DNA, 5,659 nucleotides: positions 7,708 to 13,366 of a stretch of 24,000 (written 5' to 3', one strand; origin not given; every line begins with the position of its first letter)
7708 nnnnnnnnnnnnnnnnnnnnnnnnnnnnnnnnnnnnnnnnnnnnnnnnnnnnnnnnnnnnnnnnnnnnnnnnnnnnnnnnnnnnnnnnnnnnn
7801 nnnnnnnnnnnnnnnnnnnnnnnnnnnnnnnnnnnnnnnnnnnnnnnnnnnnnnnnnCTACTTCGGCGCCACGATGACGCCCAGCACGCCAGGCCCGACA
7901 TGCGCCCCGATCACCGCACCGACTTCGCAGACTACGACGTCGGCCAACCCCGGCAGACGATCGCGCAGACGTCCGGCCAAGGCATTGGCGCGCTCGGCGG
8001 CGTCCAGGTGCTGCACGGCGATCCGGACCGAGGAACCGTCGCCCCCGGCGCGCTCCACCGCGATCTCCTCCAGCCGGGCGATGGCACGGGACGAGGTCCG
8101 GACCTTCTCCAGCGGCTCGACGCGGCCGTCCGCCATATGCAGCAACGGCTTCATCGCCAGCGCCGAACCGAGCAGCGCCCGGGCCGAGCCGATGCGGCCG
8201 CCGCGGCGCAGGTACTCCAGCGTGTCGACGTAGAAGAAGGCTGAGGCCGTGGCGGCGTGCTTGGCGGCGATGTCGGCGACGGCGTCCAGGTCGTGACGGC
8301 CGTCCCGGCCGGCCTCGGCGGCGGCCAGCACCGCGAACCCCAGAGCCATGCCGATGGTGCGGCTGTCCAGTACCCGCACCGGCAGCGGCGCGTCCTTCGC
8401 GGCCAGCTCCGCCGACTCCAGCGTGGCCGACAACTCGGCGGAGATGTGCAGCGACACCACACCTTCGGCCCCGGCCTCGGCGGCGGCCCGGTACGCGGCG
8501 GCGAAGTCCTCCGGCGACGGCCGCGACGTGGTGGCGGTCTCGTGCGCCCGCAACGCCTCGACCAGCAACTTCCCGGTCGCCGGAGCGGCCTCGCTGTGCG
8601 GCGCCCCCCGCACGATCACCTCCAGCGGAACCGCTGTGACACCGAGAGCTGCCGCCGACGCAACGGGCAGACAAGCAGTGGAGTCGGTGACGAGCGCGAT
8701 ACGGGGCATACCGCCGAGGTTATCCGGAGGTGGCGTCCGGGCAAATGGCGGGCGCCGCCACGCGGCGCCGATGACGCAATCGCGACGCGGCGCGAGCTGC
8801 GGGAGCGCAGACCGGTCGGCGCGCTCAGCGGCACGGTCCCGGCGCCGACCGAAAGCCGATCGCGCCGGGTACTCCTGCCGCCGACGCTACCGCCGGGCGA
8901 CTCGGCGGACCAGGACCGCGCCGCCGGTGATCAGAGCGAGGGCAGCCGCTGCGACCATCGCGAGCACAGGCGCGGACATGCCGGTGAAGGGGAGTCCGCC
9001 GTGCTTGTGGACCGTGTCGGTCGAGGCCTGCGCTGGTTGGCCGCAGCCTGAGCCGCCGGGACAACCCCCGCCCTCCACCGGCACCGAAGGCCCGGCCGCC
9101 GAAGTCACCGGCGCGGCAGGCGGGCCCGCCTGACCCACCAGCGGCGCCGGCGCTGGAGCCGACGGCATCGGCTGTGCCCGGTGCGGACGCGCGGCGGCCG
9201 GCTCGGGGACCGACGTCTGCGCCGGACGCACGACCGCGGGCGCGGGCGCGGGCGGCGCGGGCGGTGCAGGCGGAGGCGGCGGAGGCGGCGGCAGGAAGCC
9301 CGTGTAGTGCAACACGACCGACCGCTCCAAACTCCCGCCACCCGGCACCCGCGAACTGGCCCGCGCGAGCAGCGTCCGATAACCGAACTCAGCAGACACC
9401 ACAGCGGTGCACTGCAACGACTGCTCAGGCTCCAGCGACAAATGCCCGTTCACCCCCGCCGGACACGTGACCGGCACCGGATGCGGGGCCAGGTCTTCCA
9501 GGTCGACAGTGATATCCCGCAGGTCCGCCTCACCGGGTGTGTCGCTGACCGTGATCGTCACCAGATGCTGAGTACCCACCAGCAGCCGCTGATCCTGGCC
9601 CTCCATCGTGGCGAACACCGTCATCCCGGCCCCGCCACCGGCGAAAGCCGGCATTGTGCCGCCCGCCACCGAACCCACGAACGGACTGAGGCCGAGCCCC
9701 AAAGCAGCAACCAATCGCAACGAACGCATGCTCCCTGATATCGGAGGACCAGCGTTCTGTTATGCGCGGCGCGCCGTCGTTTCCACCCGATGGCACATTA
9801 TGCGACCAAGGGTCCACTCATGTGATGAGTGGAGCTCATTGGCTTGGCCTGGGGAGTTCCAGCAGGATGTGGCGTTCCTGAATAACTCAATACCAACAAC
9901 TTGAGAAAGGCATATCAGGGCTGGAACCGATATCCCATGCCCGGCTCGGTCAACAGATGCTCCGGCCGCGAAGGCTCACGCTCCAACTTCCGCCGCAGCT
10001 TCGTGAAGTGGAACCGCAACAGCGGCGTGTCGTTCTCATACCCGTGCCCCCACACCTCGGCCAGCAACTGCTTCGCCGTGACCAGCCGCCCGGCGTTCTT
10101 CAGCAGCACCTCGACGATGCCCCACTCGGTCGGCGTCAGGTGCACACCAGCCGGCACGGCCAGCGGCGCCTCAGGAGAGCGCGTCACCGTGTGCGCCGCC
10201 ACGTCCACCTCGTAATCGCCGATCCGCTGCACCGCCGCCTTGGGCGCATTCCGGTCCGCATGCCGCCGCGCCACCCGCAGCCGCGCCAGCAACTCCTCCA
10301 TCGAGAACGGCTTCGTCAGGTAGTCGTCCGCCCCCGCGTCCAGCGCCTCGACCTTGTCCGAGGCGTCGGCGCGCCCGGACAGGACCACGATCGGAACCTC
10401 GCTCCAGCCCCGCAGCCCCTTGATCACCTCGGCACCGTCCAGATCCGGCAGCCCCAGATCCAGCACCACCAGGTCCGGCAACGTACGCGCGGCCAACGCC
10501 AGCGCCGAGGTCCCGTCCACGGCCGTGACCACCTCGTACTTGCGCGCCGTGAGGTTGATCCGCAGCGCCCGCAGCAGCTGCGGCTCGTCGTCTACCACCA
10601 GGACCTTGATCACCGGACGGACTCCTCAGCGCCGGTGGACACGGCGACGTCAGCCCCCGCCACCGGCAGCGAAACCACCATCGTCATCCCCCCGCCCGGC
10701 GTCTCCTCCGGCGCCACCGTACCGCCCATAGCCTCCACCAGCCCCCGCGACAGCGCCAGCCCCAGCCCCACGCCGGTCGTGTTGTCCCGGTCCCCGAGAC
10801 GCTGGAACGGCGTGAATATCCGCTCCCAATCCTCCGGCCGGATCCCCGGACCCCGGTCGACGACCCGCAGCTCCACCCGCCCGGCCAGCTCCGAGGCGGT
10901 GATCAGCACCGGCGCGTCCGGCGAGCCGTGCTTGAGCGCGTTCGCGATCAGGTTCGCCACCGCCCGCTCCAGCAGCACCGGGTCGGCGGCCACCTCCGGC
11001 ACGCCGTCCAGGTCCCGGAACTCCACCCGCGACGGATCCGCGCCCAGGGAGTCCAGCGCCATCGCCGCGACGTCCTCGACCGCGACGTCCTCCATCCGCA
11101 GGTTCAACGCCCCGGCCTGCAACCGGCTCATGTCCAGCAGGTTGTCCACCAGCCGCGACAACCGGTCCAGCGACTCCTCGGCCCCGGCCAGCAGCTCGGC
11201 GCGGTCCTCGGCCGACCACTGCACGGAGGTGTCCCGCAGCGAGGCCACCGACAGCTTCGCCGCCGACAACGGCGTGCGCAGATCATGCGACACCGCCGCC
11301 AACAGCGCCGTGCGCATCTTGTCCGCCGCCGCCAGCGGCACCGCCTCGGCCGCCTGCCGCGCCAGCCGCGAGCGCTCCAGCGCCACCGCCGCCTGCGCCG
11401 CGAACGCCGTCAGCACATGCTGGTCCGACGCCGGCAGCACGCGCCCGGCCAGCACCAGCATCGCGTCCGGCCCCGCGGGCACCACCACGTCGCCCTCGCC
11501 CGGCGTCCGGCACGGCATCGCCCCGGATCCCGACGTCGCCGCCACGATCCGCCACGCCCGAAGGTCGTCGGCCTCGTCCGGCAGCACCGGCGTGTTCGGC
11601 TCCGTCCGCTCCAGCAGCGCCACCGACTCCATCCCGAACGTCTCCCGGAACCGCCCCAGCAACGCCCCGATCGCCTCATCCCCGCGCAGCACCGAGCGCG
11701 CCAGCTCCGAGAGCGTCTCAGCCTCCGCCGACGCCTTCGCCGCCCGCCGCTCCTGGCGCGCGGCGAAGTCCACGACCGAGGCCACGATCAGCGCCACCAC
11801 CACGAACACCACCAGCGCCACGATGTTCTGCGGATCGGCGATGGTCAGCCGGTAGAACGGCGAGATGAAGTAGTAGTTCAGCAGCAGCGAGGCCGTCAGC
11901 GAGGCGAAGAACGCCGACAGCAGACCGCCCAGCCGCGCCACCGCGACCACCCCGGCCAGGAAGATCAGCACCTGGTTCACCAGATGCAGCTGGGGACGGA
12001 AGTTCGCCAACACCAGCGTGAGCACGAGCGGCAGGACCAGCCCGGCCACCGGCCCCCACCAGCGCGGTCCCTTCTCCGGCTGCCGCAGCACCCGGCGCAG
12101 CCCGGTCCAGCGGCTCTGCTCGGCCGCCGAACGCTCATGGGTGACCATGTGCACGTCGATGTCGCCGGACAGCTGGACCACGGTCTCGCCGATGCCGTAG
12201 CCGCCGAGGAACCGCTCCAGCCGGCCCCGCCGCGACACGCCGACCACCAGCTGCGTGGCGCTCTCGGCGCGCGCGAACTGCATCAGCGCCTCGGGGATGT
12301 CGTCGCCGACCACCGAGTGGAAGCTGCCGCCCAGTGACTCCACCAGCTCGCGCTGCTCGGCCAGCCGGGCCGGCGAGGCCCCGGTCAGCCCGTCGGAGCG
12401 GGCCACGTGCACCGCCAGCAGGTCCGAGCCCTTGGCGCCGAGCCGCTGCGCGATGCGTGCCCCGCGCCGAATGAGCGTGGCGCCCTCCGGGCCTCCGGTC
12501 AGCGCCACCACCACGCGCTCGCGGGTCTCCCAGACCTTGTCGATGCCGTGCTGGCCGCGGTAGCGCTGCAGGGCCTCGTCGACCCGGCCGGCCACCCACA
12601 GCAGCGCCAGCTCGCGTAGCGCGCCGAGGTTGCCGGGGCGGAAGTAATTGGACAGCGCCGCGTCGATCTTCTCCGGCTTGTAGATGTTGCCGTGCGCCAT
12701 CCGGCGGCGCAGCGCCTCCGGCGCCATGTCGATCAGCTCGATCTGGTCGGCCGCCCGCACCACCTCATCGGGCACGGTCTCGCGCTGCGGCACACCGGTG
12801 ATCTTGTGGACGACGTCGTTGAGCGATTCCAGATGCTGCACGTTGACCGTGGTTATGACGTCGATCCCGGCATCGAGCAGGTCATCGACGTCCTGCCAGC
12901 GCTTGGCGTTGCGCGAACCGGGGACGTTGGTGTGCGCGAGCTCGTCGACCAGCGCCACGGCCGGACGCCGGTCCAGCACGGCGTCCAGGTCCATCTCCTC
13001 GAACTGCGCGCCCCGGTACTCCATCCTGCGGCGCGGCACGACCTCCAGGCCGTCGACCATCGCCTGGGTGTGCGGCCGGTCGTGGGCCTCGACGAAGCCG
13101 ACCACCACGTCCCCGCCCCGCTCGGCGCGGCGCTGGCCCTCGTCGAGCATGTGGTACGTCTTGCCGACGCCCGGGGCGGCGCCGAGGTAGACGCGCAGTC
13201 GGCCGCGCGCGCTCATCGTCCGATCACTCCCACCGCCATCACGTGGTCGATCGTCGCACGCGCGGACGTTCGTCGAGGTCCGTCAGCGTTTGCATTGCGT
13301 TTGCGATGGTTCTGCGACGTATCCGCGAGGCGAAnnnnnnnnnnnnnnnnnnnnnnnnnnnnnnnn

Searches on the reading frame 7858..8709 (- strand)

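Call 55: search_protein_families(library=pfam, proteins=[window:7858-8709:-], max_evalue=0.00001)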
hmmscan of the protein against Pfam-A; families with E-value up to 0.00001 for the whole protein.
window:7858-8709:- (283 aa): 2 families
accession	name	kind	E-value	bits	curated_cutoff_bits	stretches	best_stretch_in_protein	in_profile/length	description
PF02645.21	DegV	-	2.6e-75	253.8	27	1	4-283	2-280/280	Uncharacterised protein, DegV family COG1307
PF13684.11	FakA-like_C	-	1.6e-06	28.1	23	1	57-164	25-117/216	Fatty acid kinase subunit A-like, C-terminal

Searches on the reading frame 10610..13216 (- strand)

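Call 55: search_protein_families(library=pfam, proteins=[window:10610-13216:-], max_evalue=0.00001)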
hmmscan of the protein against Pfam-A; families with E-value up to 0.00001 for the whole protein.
window:10610-13216:- (868 aa): 6 families
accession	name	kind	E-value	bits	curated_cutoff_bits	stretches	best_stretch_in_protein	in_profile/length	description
PF02702.23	KdpD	-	6.2e-99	330.1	26.1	1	4-212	2-210/210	Osmosensitive K+ channel His kinase sensor domain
PF02518.31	HATPase_c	-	5e-26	91.8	26.4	1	745-852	2-109/111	Histidine kinase-, DNA gyrase B-, and HSP90-like ATPase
PF13493.11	DUF4118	-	2.9e-25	88.5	28.4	1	391-494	3-106/107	Domain of unknown function (DUF4118)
PF00512.31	HisKA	-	2.7e-16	59.8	26.9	1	635-702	2-66/66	His Kinase A (phospho-acceptor) domain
PF13581.12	HATPase_c_2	-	9.6e-07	29.3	27.4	1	749-830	32-112/127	Histidine kinase-like ATPase domain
PF00582.32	Usp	-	2.9e-06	28.3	24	1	233-339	3-123/141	Universal stress protein family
